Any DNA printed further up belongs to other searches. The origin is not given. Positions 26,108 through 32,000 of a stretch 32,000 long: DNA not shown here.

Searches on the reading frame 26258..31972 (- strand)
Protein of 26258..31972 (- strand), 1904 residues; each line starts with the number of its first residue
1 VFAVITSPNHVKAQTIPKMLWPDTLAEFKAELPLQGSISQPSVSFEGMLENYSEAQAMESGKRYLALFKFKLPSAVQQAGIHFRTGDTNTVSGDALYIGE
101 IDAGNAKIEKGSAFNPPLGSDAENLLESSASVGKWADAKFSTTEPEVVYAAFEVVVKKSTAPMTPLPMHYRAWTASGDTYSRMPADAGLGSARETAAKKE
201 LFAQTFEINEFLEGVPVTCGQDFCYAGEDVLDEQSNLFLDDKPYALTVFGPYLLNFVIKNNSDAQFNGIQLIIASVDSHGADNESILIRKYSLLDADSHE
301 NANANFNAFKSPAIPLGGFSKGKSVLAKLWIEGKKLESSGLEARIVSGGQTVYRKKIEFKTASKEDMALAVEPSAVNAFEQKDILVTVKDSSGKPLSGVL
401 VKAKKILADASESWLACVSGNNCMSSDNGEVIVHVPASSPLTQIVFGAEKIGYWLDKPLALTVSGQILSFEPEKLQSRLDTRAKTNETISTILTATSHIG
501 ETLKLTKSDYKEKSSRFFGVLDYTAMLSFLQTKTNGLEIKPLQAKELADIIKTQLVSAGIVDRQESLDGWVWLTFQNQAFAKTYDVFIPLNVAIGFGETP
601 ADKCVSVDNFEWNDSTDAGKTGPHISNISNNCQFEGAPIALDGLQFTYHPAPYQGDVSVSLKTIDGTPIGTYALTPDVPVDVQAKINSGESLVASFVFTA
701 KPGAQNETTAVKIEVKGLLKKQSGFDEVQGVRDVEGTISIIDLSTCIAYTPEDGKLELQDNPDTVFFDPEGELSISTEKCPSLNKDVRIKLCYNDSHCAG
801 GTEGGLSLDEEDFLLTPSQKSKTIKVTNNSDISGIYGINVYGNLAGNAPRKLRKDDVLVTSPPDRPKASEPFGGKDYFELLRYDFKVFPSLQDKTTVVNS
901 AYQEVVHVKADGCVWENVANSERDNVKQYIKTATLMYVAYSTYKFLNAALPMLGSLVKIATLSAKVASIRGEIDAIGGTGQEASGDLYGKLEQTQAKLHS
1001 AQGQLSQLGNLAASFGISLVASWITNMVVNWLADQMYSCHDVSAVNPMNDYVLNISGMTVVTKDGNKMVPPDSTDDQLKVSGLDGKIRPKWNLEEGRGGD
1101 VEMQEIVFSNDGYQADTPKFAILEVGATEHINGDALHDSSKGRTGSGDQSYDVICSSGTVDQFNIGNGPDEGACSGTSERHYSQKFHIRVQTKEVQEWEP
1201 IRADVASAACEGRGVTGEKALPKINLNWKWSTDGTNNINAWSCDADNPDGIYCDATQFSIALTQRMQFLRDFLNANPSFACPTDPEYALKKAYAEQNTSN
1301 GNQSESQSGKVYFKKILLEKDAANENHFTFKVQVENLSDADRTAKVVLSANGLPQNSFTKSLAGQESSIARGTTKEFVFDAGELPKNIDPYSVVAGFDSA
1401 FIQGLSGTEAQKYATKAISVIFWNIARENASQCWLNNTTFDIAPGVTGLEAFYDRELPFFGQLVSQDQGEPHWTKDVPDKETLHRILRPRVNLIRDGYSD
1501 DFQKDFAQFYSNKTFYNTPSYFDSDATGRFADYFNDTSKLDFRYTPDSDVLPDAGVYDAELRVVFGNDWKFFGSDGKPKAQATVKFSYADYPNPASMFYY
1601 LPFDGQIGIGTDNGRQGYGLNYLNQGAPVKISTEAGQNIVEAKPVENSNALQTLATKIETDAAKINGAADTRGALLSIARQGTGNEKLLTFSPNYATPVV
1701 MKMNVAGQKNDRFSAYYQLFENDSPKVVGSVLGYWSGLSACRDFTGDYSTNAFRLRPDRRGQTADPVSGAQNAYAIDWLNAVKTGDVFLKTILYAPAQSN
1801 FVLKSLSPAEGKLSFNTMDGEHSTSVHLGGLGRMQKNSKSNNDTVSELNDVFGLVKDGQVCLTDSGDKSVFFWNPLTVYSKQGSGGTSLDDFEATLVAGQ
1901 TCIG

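Call 12: search_protein_families(library=pfam, proteins=[window:26258-31972:-])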
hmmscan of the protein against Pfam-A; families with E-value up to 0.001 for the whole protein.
window:26258-31972:- (1904 aa): 0 families

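Call 51: find_encoding_contigs(protein=window:26258-31972:-, flank=10000, max_places=6)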
Protein window:26258-31972:- (1904 aa): no gene with exactly this product is on record in the collection.
